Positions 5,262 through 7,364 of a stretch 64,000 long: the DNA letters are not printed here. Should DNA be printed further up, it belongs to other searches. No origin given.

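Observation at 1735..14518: CDP-3,6-dideoxyhexose core (ddhA-ddhB ... ddhC) combined with a YerE-like ThDP enzyme, a DmpF/DmpG-type aldehyde-dehydrogenase/aldolase pair and an AspC-type aminotransferase: candidate pathway for a novel C-branched or extended deoxysugar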

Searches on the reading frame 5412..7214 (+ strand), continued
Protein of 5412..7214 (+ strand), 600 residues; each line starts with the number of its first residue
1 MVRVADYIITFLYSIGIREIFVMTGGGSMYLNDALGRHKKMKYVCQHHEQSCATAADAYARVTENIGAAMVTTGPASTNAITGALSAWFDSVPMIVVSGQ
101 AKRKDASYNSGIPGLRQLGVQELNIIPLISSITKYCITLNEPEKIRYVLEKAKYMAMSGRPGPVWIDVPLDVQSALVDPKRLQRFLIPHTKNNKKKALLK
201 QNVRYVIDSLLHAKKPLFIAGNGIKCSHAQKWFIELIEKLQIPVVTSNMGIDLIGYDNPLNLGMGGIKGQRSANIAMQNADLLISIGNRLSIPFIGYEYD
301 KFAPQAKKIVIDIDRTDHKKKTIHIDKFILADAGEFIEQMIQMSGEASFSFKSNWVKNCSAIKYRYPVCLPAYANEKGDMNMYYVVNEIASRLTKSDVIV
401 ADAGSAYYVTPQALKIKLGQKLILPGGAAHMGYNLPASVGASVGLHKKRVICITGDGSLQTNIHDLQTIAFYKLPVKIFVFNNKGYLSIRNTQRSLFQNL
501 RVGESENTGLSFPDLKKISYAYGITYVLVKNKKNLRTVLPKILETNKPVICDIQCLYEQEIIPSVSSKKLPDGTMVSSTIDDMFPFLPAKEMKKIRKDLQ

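Call 18: find_encoding_contigs(protein=P0027, flank=10000, max_places=1)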
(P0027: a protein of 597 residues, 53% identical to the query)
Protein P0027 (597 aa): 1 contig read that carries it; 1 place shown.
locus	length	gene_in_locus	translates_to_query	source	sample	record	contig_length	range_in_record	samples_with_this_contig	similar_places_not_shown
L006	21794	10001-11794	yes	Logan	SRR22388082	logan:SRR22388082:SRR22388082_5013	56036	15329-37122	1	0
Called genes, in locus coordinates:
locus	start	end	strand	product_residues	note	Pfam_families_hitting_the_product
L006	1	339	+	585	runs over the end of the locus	PF10131:PTPS_related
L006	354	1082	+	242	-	PF00535:Glycos_transf_2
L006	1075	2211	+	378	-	PF00155:Aminotran_1_2, PF01041:DegT_DnrJ_EryC1, PF01212:Beta_elim_lyase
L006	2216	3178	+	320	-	PF01073:3Beta_HSD, PF01370:Epimerase, PF02719:Polysacc_synt_2 (faint), PF04321:RmlD_sub_bind, PF07993:NAD_binding_4 (faint), PF16363:GDP_Man_Dehyd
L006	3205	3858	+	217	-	PF01209:Ubie_methyltran, PF08003:Methyltransf_9 (weak), PF05401:NodS (weak), PF13489:Methyltransf_23, PF08241:Methyltransf_11, PF08242:Methyltransf_12, PF13649:Methyltransf_25, PF13847:Methyltransf_31, +1 more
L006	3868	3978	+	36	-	-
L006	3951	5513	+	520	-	PF13231:PMT_2 (weak)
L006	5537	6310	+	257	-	PF00483:NTP_transferase, PF12804:NTP_transf_3 (faint)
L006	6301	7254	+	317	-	PF01073:3Beta_HSD, PF01370:Epimerase, PF02719:Polysacc_synt_2, PF04321:RmlD_sub_bind, PF05368:NmrA (faint), PF16363:GDP_Man_Dehyd, PF07993:NAD_binding_4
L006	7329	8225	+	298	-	PF01118:Semialdhyde_dh (faint), PF01408:GFO_IDH_MocA (faint), PF09290:AcetDehyd-dimer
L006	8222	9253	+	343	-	PF00682:HMGL-like, PF07836:DmpG_comm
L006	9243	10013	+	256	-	PF03328:HpcH_HpaI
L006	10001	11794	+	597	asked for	PF02776:TPP_enzyme_N, PF00205:TPP_enzyme_M, PF02775:TPP_enzyme_C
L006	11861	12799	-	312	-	PF00535:Glycos_transf_2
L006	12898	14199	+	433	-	PF01041:DegT_DnrJ_EryC1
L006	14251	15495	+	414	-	PF01943:Polysacc_synt, PF13440:Polysacc_synt_3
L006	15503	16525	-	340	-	PF00156:Pribosyltran (weak)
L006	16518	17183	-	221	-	PF13489:Methyltransf_23, PF08241:Methyltransf_11, PF13649:Methyltransf_25 (weak), PF13847:Methyltransf_31 (faint)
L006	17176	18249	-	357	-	PF20706:GT4-conflict (weak), PF00534:Glycos_transf_1, PF13692:Glyco_trans_1_4, PF13524:Glyco_trans_1_2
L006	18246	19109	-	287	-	PF01408:GFO_IDH_MocA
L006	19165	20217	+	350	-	PF01266:DAO (weak), PF13450:NAD_binding_8 (faint)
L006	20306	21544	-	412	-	PF13439:Glyco_transf_4, PF13579:Glyco_trans_4_4 (weak), PF00534:Glycos_transf_1, PF13692:Glyco_trans_1_4, PF20706:GT4-conflict (weak)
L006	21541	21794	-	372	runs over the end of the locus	PF02350:Epimerase_2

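Call 19: find_encoding_contigs(protein=P0052, flank=10000, max_places=1)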
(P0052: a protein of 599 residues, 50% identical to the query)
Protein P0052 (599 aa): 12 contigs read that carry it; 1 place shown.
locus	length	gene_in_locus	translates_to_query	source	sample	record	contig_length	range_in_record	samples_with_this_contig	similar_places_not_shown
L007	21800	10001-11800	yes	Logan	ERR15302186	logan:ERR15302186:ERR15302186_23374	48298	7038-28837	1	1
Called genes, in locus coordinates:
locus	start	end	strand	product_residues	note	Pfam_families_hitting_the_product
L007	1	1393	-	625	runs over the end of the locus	PF13522:GATase_6, PF12481:DUF3700 (weak), PF13537:GATase_7, PF00733:Asn_synthase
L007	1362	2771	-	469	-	-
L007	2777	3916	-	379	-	PF13439:Glyco_transf_4, PF13579:Glyco_trans_4_4 (weak), PF20706:GT4-conflict, PF00534:Glycos_transf_1, PF13692:Glyco_trans_1_4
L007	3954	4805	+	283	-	PF00483:NTP_transferase, PF12804:NTP_transf_3 (weak)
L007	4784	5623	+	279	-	PF08759:GT-D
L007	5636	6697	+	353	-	PF01073:3Beta_HSD, PF01370:Epimerase, PF02719:Polysacc_synt_2 (faint), PF16363:GDP_Man_Dehyd, PF07993:NAD_binding_4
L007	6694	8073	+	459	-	PF01210:NAD_Gly3P_dh_N (weak), PF02737:3HCDH_N (faint), PF03721:UDPG_MGDP_dh_N, PF03807:F420_oxidored (faint), PF00984:UDPG_MGDP_dh, PF03720:UDPG_MGDP_dh_C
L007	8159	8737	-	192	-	-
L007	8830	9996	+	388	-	PF01212:Beta_elim_lyase (faint), PF00155:Aminotran_1_2, PF00266:Aminotran_5 (faint), PF01041:DegT_DnrJ_EryC1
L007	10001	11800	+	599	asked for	PF02776:TPP_enzyme_N, PF00205:TPP_enzyme_M, PF02775:TPP_enzyme_C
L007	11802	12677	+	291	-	PF01370:Epimerase, PF04321:RmlD_sub_bind (weak), PF16363:GDP_Man_Dehyd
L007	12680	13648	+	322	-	PF00535:Glycos_transf_2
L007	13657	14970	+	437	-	PF00155:Aminotran_1_2, PF00266:Aminotran_5, PF01041:DegT_DnrJ_EryC1, PF01053:Cys_Met_Meta_PP, PF01212:Beta_elim_lyase (weak)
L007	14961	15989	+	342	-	PF00852:Glyco_transf_10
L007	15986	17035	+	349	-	PF00535:Glycos_transf_2, PF10111:Glyco_tranf_2_2, PF13641:Glyco_tranf_2_3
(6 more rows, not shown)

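Call 20: find_encoding_contigs(protein=P0077, flank=10000, max_places=1)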
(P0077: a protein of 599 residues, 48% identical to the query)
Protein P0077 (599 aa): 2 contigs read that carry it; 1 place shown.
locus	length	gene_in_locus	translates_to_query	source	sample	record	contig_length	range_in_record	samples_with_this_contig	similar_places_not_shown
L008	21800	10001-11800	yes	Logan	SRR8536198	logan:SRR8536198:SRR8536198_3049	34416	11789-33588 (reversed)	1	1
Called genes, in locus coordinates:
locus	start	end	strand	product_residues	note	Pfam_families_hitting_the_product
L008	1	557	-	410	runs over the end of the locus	PF13393:tRNA-synt_His, PF00587:tRNA-synt_2b, PF03129:HGTP_anticodon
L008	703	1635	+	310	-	-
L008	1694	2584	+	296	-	PF05048:NosD, PF07602:DUF1565 (weak), PF13229:Beta_helix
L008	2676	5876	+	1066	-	PF25596:CPSase_L_D1, PF02222:ATP-grasp (weak), PF02786:CPSase_L_D2, PF02787:CPSase_L_D3, PF25596:CPSase_L_D1, PF02786:CPSase_L_D2, PF02222:ATP-grasp, PF02142:MGS, +4 more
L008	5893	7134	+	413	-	PF12832:MFS_1_like, PF07690:MFS_1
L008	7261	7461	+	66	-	PF00584:SecE (weak)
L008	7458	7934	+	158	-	PF03439:Spt5-NGN, PF00467:KOW (weak)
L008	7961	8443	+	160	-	PF03946:Ribosomal_L11_N, PF00298:Ribosomal_L11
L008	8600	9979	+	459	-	PF00266:Aminotran_5 (faint), PF00155:Aminotran_1_2, PF01212:Beta_elim_lyase (faint), PF01041:DegT_DnrJ_EryC1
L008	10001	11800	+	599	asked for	PF02776:TPP_enzyme_N, PF00205:TPP_enzyme_M, PF02775:TPP_enzyme_C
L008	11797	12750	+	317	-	PF01073:3Beta_HSD, PF01370:Epimerase, PF02719:Polysacc_synt_2, PF04321:RmlD_sub_bind, PF16363:GDP_Man_Dehyd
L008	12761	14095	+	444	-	PF01041:DegT_DnrJ_EryC1, PF00266:Aminotran_5 (faint), PF01053:Cys_Met_Meta_PP (weak)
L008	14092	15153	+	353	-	PF00535:Glycos_transf_2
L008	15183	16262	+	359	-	PF00535:Glycos_transf_2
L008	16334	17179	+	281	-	PF05050:Methyltransf_21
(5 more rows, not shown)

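Call 22: search_solved_structures(query=window:5412-7214:+, max_evalue=1e-40, show_alignments=0)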
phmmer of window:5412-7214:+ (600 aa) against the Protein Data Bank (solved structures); distinct sequences matched with E-value up to 1e-40: 25.
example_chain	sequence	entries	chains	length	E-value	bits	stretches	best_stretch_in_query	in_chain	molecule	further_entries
8rph_A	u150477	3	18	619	1.5e-118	400.3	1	2-591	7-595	Thiamine pyrophosphate-binding protein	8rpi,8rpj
5ahk_A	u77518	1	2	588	3.8e-73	250.4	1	6-563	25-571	ACETOLACTATE SYNTHASE II, LARGE SUBUNIT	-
3e9y_A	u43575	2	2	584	4.7e-67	230.3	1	5-567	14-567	Acetolactate synthase, chloroplastic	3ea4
7u25_A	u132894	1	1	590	1.2e-66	228.9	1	5-567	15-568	Acetolactate synthase, chloroplastic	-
7stq_A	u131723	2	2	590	1.2e-66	228.9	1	5-567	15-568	Acetolactate synthase, chloroplastic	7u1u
7tzz_A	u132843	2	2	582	1.7e-66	228.5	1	5-567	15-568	Acetolactate synthase, chloroplastic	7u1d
6u9h_A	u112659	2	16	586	1.7e-66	228.5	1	5-567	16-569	Acetolactate synthase, chloroplastic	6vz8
1ybh_A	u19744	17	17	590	1.7e-66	228.4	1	5-567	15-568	Acetolactate synthase, chloroplast | Acetolactate synthase | Acetolactate synthase, chloroplastic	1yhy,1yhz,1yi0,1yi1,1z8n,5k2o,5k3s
6lpi_A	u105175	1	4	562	2.1e-66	228.2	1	5-565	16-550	Acetolactate synthase isozyme 1 large subunit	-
8et5_A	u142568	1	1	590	2.9e-66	227.7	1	5-566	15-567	Acetolactate synthase, chloroplastic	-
1jsc_A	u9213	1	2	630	1.1e-55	192.8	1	18-566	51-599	ACETOHYDROXY-ACID SYNTHASE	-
6u9d_A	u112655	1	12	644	1.2e-55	192.7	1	18-566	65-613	Acetolactate synthase catalytic subunit, mitochondrial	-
1n0h_A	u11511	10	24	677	1.4e-55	192.4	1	18-566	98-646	Acetolactate synthase | Acetolactate synthase, mitochondrial | Acetolactate synthase catalytic subunit, mitochondrial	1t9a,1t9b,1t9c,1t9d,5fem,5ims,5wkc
6dek_A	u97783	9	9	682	2.2e-53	185.2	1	19-572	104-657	Acetolactate synthase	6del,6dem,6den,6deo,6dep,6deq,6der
8x3x_A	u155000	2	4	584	3.1e-51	178.1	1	6-555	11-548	BbmA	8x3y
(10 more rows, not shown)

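Call 34: find_related_loci(query=A1, collection=genome_contigs, flank=10000)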
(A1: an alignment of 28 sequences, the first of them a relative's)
Query A1 (600 aa) in genome_contigs; peptide patterns used: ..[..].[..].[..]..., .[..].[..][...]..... (x = any residue, [..] = any of these).
600 stretches matched a pattern (row limit reached: there are more); 598 encode a relative of the query (tblastn E <= 1e-3); the best 80 are kept; 80 distinct loci.
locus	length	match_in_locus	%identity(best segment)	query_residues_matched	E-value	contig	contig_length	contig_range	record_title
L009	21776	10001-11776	48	1-594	0e+0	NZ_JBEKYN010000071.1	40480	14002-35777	MAG: Methanoregula sp. isolate SPRUCE 676 SPRUCE_676_71, whole genome shotgun sequence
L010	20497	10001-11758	48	2-593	0e+0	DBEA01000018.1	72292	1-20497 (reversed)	MAG TPA_asm: Patescibacteria group bacterium UBA918 UBA918_contig_60, whole genome shotgun sequence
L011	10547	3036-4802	46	2-592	0e+0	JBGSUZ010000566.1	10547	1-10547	MAG: Acidaminobacteraceae bacterium isolate JTS-AC445 k141_4552818, whole genome shotgun sequence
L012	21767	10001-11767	45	1-594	2e-176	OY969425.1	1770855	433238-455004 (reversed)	MAG: uncultured bacterium isolate MFD03726.bin.c.3 genome assembly, chromosome: 1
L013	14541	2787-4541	46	2-592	1e-174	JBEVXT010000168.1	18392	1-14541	MAG: Sedimenticola sp. isolate 1_1 TCF1 c_000000000149, whole genome shotgun sequence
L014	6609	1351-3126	44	1-594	2e-171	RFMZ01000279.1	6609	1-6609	MAG: Betaproteobacteria bacterium isolate LLD_097 Lanier.contig322867.6609bp, whole genome shotgun sequence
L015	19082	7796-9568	45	2-591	2e-167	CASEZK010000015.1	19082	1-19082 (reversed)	uncultured Oscillospiraceae bacterium isolate CO.O41.metabat-bins.286 genome assembly, contig: CO.O41.metabat-bins.286.f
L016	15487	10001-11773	45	2-593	2e-167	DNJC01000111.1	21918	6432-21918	MAG TPA_asm: Geobacter sp. isolate UBA9964 contig_8314, whole genome shotgun sequence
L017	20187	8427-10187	42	3-594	5e-164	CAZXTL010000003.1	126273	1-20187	MAG TPA_asm: uncultured Candidatus Marinamargulisbacteria bacterium isolate SRP272421_co1_566 genome assembly, contig: N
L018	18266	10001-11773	43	1-594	1e-163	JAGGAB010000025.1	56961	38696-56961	MAG: Bacillota bacterium isolate CTSoil_079 scaffold_133, whole genome shotgun sequence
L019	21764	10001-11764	43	1-594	2e-163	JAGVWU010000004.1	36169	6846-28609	Candidatus Pacearchaeota archaeon isolate RIFOXYC1_FULL_30_12 rifoxyc1_full_scaffold_368, whole genome shotgun sequence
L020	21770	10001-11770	42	1-592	5e-162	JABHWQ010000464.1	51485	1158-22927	MAG: Chloroflexi bacterium isolate SI047_bin16 k141_692005, whole genome shotgun sequence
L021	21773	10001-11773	42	1-592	2e-160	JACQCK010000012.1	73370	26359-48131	MAG: Candidatus Roizmanbacteria bacterium isolate NC_groundwater_966_Pr1_S-0.2um_45_16 Montesol18-Sp2_coassembly_scaffol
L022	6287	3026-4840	41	1-592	2e-161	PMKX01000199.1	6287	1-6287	MAG: Actinomycetota bacterium isolate fen_672 73.20120600_E1D.40_contig_60851, whole genome shotgun sequence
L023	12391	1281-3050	42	2-594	3e-160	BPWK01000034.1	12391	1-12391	Duganella rhizosphaerae R64 DNA, sequence034, whole genome shotgun sequence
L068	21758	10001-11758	41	4-594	6e-153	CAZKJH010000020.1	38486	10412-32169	MAG TPA_asm: uncultured Lentisphaerales bacterium isolate SRP272421_co3_722 genome assembly, contig: NODE_1582_length_38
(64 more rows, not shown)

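Call 40: search_protein_families(library=pfam, proteins=[L015:6873-7793:+, L015:9614-10408:+, L015:10411-11076:+, L068:6243-6950:+, L068:8888-9958:+, L068:11815-12774:+, L068:12771-13706:+], max_evalue=0.0001)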
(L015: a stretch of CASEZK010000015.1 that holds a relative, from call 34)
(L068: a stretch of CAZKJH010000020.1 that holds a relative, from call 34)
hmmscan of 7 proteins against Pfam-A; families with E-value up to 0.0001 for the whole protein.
L015:6873-7793:+ (306 aa): 4 families
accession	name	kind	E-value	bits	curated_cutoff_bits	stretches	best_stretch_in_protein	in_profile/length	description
PF01370.27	Epimerase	-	5.9e-38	131.1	20.9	1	4-232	1-240/240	NAD dependent epimerase/dehydratase family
PF16363.11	GDP_Man_Dehyd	-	2.7e-25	90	27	1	5-296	1-331/332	GDP-mannose 4,6 dehydratase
PF04321.23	RmlD_sub_bind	-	3.3e-07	30.1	27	0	130-248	114-229/287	RmlD substrate binding domain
PF00106.31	adh_short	-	4.7e-05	23.4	26.6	0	2-164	1-172/195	short chain dehydrogenase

L015:9614-10408:+ (264 aa): 1 family
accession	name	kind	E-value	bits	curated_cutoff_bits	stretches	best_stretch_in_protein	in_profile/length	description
PF03328.21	HpcH_HpaI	-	5.7e-09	36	25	1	68-173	80-185/221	HpcH/HpaI aldolase/citrate lyase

L015:10411-11076:+ (221 aa): 4 families
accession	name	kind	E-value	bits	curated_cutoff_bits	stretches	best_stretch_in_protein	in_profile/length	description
PF13419.12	HAD_2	-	1.2e-39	136.7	23.8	1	5-186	1-178/178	Haloacid dehalogenase-like hydrolase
PF00702.32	Hydrolase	-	1.5e-22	81.3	26.4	1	3-180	2-191/191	haloacid dehalogenase-like hydrolase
PF12710.13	HAD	-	1.8e-07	32.2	27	1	5-177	1-189/189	haloacid dehalogenase-like hydrolase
PF13242.12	Hydrolase_like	-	6.8e-07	29.6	22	1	143-195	4-57/75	HAD-hyrolase-like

L068:6243-6950:+ (235 aa): 2 families
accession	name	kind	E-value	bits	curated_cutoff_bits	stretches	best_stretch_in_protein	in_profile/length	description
PF00175.26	NAD_binding_1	-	2.5e-16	60.7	22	1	116-216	1-108/109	Oxidoreductase NAD-binding domain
PF08030.17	NAD_binding_6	-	6.1e-06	26.8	22.2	1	113-168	3-64/156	Ferric reductase NAD binding domain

L068:8888-9958:+ (356 aa): 4 families
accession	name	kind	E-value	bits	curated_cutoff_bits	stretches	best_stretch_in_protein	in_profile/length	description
PF01370.27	Epimerase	-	4.7e-31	108.5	20.9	1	33-277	2-240/240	NAD dependent epimerase/dehydratase family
PF16363.11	GDP_Man_Dehyd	-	8.5e-17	62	27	1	34-290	2-261/332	GDP-mannose 4,6 dehydratase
PF07993.18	NAD_binding_4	-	2.9e-10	40.2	20.1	1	89-215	79-209/258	Male sterility protein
PF01073.25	3Beta_HSD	-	2.6e-09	37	22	1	33-253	1-217/280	3-beta hydroxysteroid dehydrogenase/isomerase family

L068:11815-12774:+ (319 aa): 7 families
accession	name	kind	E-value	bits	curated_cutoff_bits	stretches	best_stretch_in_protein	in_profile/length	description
PF01370.27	Epimerase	-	1.7e-40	139.4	20.9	1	10-240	1-240/240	NAD dependent epimerase/dehydratase family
PF16363.11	GDP_Man_Dehyd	-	7.4e-24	85.2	27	1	11-304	1-331/332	GDP-mannose 4,6 dehydratase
PF04321.23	RmlD_sub_bind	-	1.6e-12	47.5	27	1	9-175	2-150/287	RmlD substrate binding domain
PF01073.25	3Beta_HSD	-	6.6e-12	45.5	22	1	12-164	2-160/280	3-beta hydroxysteroid dehydrogenase/isomerase family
PF07993.18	NAD_binding_4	-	2.6e-08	33.8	20.1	1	12-172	1-203/258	Male sterility protein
PF02719.21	Polysacc_synt_2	-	6.6e-08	32.5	20.2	1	10-124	1-128/293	Polysaccharide biosynthesis protein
PF13460.12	NAD_binding_10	-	2.9e-07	31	27.2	1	14-173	1-143/184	NAD(P)H-binding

L068:12771-13706:+ (311 aa): 1 family
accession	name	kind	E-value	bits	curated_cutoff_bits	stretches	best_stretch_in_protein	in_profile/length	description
PF00535.33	Glycos_transf_2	-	4.4e-24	85.7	23.3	1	5-162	1-161/168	Glycosyl transferase family 2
